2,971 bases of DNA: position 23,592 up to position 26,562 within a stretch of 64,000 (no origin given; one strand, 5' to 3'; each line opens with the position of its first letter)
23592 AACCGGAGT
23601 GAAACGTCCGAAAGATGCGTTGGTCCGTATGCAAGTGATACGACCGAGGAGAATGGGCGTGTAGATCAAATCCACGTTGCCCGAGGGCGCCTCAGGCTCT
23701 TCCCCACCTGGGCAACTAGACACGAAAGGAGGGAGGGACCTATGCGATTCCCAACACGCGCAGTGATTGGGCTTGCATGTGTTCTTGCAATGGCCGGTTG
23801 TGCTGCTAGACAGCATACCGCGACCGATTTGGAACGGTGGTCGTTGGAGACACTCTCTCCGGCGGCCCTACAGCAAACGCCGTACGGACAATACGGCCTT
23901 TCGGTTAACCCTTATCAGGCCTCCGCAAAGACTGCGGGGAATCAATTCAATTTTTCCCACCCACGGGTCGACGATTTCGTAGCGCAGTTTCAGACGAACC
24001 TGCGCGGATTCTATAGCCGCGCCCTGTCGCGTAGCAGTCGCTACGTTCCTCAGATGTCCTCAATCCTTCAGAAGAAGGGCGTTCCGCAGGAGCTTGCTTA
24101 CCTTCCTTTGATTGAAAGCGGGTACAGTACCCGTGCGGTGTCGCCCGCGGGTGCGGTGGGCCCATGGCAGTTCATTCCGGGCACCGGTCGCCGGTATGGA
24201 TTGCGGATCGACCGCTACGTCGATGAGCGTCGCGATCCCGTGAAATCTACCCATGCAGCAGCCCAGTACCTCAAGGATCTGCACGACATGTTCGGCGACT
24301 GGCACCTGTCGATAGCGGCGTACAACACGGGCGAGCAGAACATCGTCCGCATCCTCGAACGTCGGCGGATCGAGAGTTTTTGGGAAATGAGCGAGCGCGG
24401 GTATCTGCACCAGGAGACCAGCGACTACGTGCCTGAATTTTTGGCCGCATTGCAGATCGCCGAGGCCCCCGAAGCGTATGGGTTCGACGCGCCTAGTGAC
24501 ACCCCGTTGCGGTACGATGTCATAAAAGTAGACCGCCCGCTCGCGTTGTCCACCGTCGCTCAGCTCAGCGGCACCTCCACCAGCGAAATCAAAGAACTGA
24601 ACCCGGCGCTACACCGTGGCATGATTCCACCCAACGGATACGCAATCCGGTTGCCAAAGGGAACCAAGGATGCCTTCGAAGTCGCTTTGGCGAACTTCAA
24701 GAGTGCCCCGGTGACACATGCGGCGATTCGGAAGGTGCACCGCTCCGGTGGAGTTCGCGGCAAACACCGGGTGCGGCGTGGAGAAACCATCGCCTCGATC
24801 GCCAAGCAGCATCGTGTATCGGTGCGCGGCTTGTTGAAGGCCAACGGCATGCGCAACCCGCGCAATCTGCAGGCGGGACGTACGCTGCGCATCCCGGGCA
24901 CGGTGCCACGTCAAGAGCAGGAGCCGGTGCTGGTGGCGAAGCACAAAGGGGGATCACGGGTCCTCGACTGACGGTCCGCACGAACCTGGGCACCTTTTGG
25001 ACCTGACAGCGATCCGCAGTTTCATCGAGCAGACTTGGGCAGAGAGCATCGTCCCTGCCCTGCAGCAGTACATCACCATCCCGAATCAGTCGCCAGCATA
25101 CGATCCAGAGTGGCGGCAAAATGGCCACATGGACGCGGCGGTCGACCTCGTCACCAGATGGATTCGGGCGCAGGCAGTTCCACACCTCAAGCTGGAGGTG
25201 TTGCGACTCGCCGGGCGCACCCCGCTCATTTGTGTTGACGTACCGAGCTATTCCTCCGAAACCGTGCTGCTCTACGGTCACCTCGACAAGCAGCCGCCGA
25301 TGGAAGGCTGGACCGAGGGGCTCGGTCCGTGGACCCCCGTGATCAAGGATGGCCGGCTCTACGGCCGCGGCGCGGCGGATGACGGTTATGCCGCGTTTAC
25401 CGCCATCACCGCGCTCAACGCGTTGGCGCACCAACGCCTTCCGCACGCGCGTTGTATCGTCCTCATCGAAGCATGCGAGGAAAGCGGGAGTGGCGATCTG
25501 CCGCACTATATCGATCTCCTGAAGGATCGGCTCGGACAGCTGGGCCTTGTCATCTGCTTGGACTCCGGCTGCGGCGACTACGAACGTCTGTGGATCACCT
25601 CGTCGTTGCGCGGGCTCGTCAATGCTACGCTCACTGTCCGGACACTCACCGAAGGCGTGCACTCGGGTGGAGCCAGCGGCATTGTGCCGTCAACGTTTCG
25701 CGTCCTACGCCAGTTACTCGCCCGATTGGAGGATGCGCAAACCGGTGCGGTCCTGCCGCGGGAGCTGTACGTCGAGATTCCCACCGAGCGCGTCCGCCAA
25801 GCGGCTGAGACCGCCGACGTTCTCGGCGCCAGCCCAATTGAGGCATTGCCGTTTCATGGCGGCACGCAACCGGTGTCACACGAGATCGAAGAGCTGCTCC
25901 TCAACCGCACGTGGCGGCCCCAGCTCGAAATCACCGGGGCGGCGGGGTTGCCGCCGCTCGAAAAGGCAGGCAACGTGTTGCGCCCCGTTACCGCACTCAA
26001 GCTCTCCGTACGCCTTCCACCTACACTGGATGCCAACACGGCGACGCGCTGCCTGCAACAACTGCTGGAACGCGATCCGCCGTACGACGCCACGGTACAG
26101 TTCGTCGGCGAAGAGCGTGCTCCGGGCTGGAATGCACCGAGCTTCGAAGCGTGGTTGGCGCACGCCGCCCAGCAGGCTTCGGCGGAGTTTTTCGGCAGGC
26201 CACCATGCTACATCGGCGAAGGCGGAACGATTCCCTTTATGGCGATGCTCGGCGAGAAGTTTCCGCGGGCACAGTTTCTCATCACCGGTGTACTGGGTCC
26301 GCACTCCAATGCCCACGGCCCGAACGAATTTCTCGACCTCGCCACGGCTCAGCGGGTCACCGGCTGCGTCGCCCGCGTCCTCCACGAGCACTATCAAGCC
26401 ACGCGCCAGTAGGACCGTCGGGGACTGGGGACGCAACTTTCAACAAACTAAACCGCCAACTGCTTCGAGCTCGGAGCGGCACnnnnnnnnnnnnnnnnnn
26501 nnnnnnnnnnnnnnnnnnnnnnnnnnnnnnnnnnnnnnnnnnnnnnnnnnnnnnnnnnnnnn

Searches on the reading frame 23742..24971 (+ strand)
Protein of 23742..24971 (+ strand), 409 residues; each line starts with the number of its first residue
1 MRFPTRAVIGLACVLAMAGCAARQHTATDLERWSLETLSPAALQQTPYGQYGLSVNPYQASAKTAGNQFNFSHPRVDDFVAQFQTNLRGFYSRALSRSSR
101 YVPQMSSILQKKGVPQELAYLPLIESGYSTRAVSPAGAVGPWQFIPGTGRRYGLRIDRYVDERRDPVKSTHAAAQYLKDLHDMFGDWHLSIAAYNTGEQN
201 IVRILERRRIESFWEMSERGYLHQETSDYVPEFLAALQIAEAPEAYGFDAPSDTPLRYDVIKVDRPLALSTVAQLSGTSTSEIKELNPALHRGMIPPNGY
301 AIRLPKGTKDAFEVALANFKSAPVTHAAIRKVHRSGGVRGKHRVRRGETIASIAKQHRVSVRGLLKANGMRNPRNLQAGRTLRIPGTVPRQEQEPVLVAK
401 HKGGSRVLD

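Call 47: search_protein_families(library=pfam, proteins=[window:23742-24971:+], max_evalue=0.00001)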
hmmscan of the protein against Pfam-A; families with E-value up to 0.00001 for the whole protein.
window:23742-24971:+ (409 aa): 2 families
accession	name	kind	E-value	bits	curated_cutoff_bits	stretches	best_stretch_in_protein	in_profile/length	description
PF01464.25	SLT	-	6.4e-25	87.4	21.3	1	111-215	10-115/117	Transglycosylase SLT domain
PF01476.26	LysM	-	4.1e-14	52.7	20.9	1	342-385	1-43/43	LysM domain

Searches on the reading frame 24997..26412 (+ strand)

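Call 47: search_protein_families(library=pfam, proteins=[window:24997-26412:+], max_evalue=0.00001)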
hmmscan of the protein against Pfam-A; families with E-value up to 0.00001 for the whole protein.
window:24997-26412:+ (471 aa): 1 family
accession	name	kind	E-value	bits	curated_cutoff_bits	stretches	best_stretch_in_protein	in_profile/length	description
PF01546.33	Peptidase_M20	-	1.2e-23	84.6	24.6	1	91-463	1-205/206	Peptidase family M20/M25/M40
